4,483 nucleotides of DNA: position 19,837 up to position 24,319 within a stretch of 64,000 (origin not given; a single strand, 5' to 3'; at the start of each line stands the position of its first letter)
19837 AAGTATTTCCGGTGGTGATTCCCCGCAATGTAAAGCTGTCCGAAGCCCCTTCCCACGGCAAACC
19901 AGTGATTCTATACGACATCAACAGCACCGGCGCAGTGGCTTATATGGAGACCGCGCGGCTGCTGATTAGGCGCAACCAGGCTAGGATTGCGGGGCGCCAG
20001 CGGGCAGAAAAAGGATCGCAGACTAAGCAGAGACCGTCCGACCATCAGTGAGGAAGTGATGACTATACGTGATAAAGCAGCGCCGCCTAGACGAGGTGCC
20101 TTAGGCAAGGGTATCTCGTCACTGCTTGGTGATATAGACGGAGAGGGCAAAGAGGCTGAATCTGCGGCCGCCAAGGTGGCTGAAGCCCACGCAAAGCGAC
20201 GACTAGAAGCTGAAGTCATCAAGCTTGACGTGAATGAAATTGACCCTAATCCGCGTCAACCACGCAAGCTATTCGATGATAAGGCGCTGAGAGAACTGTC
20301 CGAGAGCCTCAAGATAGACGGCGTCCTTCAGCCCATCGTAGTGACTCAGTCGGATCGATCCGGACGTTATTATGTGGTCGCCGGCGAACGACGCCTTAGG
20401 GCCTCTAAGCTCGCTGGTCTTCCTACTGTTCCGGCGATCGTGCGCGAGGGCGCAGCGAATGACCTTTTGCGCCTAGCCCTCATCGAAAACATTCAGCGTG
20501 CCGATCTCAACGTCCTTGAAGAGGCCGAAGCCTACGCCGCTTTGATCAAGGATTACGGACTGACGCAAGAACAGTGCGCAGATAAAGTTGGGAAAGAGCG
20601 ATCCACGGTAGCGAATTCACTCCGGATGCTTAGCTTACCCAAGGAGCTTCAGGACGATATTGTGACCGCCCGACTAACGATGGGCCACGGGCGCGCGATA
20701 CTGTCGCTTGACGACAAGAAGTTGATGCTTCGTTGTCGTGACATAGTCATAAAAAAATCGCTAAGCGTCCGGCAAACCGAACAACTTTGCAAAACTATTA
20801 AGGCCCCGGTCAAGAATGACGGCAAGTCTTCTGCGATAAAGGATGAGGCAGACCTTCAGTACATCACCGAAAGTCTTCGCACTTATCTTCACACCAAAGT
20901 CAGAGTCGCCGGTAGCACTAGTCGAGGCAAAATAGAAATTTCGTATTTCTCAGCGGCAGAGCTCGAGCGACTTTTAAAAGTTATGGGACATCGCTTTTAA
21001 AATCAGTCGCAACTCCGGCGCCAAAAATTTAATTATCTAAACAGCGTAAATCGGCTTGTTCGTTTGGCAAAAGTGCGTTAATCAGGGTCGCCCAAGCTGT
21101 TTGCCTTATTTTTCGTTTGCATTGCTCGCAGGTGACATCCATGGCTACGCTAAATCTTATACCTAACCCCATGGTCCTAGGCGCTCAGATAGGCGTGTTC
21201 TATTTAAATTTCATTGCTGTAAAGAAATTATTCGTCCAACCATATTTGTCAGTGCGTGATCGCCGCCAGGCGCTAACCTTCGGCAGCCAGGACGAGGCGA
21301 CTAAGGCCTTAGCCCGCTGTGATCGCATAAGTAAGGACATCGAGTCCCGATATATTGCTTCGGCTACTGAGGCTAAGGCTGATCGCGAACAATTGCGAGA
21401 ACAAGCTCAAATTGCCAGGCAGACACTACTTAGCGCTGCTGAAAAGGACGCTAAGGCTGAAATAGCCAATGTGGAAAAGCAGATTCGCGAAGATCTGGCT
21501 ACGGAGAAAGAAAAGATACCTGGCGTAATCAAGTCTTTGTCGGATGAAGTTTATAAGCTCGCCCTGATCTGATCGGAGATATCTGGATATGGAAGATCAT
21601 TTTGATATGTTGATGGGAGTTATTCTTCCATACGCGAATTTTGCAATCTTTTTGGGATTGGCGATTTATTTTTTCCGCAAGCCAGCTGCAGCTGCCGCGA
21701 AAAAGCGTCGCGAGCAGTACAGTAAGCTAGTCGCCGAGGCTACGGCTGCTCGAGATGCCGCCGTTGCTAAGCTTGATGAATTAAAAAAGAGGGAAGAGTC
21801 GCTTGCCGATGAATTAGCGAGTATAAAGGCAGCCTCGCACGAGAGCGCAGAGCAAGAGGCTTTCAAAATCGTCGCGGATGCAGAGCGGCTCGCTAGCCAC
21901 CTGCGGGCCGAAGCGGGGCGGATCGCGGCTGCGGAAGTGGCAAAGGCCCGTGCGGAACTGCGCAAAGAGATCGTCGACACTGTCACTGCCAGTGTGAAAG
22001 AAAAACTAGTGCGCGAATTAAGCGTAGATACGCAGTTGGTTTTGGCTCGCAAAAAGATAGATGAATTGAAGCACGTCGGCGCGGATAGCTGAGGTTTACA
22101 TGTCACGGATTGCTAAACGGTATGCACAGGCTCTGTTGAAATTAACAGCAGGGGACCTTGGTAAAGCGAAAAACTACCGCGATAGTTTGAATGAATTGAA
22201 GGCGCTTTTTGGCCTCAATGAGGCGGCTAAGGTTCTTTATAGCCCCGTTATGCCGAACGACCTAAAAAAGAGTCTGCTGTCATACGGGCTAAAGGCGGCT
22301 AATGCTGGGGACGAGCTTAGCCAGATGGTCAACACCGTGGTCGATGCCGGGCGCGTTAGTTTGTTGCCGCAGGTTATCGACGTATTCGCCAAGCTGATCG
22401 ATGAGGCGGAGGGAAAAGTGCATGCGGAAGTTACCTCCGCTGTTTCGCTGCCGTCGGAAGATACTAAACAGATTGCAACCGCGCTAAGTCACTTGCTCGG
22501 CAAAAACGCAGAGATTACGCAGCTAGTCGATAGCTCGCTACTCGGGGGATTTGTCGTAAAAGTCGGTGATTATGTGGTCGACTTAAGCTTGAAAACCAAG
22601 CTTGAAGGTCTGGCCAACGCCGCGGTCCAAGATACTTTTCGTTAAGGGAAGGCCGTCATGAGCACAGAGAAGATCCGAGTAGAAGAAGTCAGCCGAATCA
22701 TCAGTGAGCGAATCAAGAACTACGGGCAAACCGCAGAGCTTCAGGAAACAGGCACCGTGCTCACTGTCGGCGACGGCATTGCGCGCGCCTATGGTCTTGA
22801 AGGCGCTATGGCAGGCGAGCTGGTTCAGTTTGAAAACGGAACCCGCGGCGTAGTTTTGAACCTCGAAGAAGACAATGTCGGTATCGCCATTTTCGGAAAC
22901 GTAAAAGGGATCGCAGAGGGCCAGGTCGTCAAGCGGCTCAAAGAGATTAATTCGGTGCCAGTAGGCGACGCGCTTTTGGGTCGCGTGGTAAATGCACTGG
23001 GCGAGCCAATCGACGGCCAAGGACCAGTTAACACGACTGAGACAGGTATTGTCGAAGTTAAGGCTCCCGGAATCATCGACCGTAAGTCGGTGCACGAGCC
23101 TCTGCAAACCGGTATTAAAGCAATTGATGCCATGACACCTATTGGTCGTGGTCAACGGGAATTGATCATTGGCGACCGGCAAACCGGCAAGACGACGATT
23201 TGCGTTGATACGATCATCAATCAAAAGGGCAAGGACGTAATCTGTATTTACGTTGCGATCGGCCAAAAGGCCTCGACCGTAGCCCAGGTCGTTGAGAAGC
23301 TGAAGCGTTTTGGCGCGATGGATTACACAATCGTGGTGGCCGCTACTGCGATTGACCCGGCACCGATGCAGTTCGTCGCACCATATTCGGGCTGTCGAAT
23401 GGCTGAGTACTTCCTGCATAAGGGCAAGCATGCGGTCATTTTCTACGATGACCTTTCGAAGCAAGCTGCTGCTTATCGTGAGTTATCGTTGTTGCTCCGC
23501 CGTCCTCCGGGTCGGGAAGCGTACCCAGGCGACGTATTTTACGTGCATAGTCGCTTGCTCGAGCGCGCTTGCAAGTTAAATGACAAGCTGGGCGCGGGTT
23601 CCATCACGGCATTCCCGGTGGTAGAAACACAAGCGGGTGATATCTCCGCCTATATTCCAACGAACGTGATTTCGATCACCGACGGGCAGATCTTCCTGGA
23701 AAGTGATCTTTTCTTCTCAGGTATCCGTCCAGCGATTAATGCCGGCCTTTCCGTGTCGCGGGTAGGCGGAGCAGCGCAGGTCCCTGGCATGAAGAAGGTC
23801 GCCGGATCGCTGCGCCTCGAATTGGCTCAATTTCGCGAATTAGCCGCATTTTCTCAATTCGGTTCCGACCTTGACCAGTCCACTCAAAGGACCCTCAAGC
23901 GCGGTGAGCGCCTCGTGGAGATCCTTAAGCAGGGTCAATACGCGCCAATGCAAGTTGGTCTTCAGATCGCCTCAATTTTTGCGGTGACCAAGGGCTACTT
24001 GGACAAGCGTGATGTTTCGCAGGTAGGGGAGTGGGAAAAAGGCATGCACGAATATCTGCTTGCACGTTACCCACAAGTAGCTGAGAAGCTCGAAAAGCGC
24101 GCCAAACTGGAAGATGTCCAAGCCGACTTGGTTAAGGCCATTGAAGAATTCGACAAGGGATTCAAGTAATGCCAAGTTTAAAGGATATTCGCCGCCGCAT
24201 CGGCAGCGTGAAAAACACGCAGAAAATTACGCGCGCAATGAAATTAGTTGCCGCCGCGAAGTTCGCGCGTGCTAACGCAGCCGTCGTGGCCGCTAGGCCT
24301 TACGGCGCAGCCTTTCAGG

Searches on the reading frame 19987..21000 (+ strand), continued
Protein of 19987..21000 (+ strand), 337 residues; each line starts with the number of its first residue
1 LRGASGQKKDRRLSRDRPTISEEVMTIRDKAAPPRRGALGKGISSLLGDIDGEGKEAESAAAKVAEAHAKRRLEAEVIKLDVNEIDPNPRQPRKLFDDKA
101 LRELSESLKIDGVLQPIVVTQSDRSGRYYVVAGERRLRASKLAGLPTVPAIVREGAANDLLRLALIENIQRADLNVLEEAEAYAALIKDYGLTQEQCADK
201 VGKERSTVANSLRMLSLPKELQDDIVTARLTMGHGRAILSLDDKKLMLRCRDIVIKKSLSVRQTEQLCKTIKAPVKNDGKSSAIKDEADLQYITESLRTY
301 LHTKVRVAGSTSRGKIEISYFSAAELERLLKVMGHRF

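Call 51: find_encoding_contigs(protein=P0034, flank=6000, max_places=1)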
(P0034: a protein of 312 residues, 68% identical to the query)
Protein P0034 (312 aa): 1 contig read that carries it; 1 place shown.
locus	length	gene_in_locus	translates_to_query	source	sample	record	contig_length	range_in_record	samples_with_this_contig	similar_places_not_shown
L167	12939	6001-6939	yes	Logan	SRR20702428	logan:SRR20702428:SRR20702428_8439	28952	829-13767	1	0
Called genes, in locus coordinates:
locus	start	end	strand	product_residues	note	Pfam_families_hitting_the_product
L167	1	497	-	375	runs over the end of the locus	PF00712:DNA_pol3_beta, PF02767:DNA_pol3_beta_2, PF02768:DNA_pol3_beta_3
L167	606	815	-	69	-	-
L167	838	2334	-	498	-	PF11638:DnaA_N, PF00308:Bac_DnaA, PF01695:IstB_IS21 (weak), PF22688:Hda_lid (faint), PF08299:Bac_DnaA_C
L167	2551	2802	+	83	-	-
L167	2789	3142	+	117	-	-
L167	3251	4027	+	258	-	PF00119:ATP-synt_A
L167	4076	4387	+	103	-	PF00137:ATP-synt_C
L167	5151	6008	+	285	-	PF00142:Fer4_NifH (weak), PF01656:CbiA, PF02374:ArsA_ATPase (weak), PF06564:CBP_BcsQ, PF09140:MipZ (faint), PF10609:ParA, PF13614:AAA_31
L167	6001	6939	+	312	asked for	PF02195:ParB_N, PF17762:HTH_ParB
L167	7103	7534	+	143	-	PF00430:ATP-synt_B (weak)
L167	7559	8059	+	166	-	PF00430:ATP-synt_B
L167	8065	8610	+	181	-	PF00213:OSCP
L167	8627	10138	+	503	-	PF02874:ATP-synt_ab_N, PF09378:HAS-barrel (faint), PF00006:ATP-synt_ab, PF00306:ATP-synt_ab_C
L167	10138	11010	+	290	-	PF00231:ATP-synt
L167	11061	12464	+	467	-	PF02874:ATP-synt_ab_N, PF00006:ATP-synt_ab, PF22919:ATP-synt_VA_C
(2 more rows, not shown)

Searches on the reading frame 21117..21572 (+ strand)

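Call 8: search_protein_families(library=pfam, proteins=[window:21117-21572:+])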
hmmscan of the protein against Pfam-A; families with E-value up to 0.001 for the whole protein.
window:21117-21572:+ (151 aa): 0 families

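Call 40: search_protein_families(library=ncbifam, max_evalue=0.1, proteins=[window:21117-21572:+])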
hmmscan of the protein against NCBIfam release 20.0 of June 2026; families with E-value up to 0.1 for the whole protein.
window:21117-21572:+ (151 aa): 9 families
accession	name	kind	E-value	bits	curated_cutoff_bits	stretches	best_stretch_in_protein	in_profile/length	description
NF004412.0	PRK05759.1-3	equivalog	5.3e-07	29.7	156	1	14-149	23-151/185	F0F1 ATP synthase subunit B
NF011041.0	PRK14471.1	equivalog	3.8e-05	23.7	200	1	23-139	13-125/164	F0F1 ATP synthase subunit B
NF004413.0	PRK05759.1-4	equivalog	9.3e-05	22.6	197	1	18-135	5-117/156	F0F1 ATP synthase subunit B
NF005607.0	PRK07353.1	equivalog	0.00016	21.5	131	1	28-145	31-147/155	F0F1 ATP synthase subunit B'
NF009992.0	PRK13461.1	equivalog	0.00023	20.8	127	1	24-139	11-122/159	F0F1 ATP synthase subunit B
NF011042.0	PRK14472.1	equivalog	0.00061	19.8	198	1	12-149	12-142/175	F0F1 ATP synthase subunit B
NF004411.0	PRK05759.1-2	equivalog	0.0013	18.8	131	1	24-149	10-128/156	F0F1 ATP synthase subunit B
NF006293.0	PRK08476.1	equivalog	0.0017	18.6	118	1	17-131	6-120/141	F0F1 ATP synthase subunit B'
TIGR01144.1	ATP_synt_b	equivalog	0.0065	16.4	65.5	1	24-149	1-119/147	F0F1 ATP synthase subunit B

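Call 41: search_protein_families(library=pfam, max_evalue=1, proteins=[window:21117-21572:+])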
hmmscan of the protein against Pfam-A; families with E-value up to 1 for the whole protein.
window:21117-21572:+ (151 aa): 2 families
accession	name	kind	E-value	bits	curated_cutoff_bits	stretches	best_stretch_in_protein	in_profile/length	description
PF00430.23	ATP-synt_B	-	0.0014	19.1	28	1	38-149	19-123/132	ATP synthase B/B' CF(0)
PF02413.22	Caudo_TAP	-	0.085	13.4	22.1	1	79-133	50-100/131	Caudovirales tail fibre assembly protein, lambda gpK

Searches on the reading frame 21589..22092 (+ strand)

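Call 8: search_protein_families(library=pfam, proteins=[window:21589-22092:+])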
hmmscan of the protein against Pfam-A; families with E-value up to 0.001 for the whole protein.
window:21589-22092:+ (167 aa): 2 families
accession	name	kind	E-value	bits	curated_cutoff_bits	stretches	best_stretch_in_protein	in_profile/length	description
PF00430.23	ATP-synt_B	-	2.9e-07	31.1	28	1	16-138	7-129/132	ATP synthase B/B' CF(0)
PF05405.19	Mt_ATP-synt_B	-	1.6e-05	25.1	21.7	1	17-141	22-146/163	Mitochondrial ATP synthase B chain precursor (ATP-synt_B)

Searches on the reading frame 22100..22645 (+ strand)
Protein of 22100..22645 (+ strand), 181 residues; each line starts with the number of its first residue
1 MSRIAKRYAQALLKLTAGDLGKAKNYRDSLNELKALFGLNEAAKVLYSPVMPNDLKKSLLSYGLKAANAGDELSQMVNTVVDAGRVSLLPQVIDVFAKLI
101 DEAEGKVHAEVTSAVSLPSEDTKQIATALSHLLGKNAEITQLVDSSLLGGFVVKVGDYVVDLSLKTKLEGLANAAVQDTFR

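Call 8: search_protein_families(library=pfam, proteins=[window:22100-22645:+])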
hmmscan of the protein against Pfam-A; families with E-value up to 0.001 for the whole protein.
window:22100-22645:+ (181 aa): 1 family
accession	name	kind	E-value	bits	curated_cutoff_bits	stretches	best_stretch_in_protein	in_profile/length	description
PF00213.23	OSCP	-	6.3e-40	137.5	22.3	1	4-173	1-170/172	ATP synthase delta (OSCP) subunit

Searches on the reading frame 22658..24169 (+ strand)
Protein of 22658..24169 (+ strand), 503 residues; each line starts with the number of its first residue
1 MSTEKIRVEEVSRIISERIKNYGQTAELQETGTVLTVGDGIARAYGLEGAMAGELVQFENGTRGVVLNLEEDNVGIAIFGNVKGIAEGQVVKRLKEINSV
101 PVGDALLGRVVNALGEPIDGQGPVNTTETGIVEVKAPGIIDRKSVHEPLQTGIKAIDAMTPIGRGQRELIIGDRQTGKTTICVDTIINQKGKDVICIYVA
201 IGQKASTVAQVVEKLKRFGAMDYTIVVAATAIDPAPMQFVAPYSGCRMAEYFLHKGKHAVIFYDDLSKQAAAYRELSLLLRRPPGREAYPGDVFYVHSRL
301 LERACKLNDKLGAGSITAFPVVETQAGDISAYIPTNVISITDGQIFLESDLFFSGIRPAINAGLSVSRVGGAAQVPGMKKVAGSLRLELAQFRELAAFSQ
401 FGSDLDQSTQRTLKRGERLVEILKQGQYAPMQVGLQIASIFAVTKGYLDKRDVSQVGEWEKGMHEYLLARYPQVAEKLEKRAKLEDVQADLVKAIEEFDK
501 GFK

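Call 8: search_protein_families(library=pfam, proteins=[window:22658-24169:+])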
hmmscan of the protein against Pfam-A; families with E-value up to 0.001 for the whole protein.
window:22658-24169:+ (503 aa): 4 families
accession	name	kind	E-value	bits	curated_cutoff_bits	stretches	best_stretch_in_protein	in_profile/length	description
PF00006.31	ATP-synt_ab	-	3.4e-84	282.2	29.5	1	152-367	1-213/213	ATP synthase alpha/beta family, nucleotide-binding domain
PF00306.32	ATP-synt_ab_C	-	8.9e-44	149.3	27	1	374-498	1-126/126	ATP synthase alpha/beta chain, C terminal domain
PF02874.29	ATP-synt_ab_N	-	2.1e-18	67.1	20.9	1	29-94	3-68/69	ATP synthase alpha/beta family, beta-barrel domain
PF06745.19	ATPase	-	7e-06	26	26.6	1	150-219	2-71/231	KaiC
